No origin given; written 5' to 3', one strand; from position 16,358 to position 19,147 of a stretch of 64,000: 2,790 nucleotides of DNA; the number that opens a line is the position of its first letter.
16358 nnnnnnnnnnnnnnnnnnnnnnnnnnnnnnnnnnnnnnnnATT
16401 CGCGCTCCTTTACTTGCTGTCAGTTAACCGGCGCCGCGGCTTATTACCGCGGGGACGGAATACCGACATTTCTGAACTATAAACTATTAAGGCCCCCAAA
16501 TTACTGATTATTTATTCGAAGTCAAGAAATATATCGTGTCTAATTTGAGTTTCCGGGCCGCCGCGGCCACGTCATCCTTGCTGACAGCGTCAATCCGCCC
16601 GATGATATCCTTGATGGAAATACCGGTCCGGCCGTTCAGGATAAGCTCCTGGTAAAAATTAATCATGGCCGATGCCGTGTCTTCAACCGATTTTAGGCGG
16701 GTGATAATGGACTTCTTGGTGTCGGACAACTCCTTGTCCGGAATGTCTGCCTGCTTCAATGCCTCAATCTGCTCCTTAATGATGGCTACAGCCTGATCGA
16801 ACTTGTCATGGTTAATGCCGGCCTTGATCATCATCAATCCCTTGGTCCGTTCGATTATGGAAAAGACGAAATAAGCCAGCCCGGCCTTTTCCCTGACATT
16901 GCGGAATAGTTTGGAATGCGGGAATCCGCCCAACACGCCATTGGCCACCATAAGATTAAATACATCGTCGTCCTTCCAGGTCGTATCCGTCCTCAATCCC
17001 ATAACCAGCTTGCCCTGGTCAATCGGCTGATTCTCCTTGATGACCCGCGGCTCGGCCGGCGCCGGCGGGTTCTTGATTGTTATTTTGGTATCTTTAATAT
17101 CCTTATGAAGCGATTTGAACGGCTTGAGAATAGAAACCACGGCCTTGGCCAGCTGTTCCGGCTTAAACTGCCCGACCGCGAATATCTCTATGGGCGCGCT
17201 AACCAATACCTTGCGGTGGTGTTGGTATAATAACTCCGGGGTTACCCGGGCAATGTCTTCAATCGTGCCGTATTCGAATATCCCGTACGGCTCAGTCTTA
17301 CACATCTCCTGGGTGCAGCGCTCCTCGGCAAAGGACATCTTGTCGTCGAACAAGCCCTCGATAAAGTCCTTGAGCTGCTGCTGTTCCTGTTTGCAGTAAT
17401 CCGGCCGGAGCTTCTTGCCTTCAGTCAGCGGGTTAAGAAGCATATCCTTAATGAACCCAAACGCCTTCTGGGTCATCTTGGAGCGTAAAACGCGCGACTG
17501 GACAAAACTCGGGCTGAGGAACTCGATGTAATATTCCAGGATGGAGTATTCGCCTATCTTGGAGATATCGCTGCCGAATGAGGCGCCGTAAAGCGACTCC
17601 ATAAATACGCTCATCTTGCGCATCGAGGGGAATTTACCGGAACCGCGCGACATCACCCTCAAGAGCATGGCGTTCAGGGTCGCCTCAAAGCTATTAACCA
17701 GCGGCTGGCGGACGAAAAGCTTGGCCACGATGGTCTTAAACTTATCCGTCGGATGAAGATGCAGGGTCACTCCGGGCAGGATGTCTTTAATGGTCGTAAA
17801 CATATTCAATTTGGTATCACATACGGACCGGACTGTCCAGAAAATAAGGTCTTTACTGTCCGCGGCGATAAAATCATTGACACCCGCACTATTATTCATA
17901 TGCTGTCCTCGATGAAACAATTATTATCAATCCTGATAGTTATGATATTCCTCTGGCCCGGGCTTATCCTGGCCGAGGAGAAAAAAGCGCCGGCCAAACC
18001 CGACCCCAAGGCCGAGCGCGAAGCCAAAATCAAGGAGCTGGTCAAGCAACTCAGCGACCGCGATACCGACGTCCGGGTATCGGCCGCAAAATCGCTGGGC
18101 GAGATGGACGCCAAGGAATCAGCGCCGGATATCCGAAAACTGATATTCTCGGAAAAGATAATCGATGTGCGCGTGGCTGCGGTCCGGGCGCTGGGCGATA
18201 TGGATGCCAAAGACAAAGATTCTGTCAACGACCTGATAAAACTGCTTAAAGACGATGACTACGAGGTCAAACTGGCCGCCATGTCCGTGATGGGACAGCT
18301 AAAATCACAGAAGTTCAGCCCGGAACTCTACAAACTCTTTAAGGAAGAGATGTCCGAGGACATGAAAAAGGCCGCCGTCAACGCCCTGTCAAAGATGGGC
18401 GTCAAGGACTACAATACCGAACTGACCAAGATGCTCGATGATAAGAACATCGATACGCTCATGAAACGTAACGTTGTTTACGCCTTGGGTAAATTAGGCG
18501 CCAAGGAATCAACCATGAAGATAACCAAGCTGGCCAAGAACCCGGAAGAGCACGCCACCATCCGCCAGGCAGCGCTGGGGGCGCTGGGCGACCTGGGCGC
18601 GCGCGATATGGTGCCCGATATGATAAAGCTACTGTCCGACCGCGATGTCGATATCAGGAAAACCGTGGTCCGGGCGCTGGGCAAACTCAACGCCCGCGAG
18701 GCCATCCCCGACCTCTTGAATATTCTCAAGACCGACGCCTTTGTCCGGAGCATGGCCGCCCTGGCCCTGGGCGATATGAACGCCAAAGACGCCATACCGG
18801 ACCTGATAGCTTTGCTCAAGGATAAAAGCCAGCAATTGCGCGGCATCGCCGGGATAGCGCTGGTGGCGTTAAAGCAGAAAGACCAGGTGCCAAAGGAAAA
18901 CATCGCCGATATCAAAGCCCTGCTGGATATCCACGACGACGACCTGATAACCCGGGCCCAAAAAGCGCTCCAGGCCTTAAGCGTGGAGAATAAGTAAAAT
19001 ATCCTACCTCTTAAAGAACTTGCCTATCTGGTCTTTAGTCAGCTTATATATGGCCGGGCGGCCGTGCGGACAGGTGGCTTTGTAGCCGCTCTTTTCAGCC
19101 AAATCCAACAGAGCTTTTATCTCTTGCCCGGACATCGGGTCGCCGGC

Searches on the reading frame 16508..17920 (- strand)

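Call 77: search_protein_families(library=pfam, proteins=[window:16508-17920:-], max_evalue=0.00001)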
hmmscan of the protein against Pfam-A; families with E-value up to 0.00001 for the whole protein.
window:16508-17920:- (470 aa): 1 family
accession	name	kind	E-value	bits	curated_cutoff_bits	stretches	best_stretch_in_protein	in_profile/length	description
PF05193.26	Peptidase_M16_C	-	3.9e-29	102.2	23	1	226-403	2-179/181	Peptidase M16 inactive domain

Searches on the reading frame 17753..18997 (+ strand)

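Call 78: search_protein_families(library=pfam, proteins=[window:17753-18997:+], max_evalue=0.00001)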
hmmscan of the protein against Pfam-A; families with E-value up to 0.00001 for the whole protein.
window:17753-18997:+ (414 aa): 8 families
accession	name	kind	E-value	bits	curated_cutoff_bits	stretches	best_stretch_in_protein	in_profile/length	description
PF13646.12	HEAT_2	-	4.5e-45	152.3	27.7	4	93-176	1-83/88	HEAT repeats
PF03130.22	HEAT_PBS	-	2.9e-28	95.5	20.9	0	331-357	1-27/27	PBS lyase HEAT-like repeat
PF02985.28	HEAT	-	7.6e-22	75.8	23.5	0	96-118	5-27/31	HEAT repeat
PF13513.12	HEAT_EZ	-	1.1e-15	58.1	27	0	270-312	3-55/55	HEAT-like repeat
PF00514.29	Arm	-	2.4e-08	34.2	20.6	0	291-311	18-38/41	Armadillo/beta-catenin-like repeat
PF01602.26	Adaptin_N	-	4.9e-08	32.4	37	0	96-202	84-205/524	Adaptin N terminal region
PF01347.28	Vitellogenin_N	-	9.4e-08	31.5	24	0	94-174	465-550/590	Lipoprotein amino terminal region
PF12717.13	Cnd1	-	6.9e-06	26.6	26.4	0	331-410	7-86/162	non-SMC mitotic condensation complex subunit 1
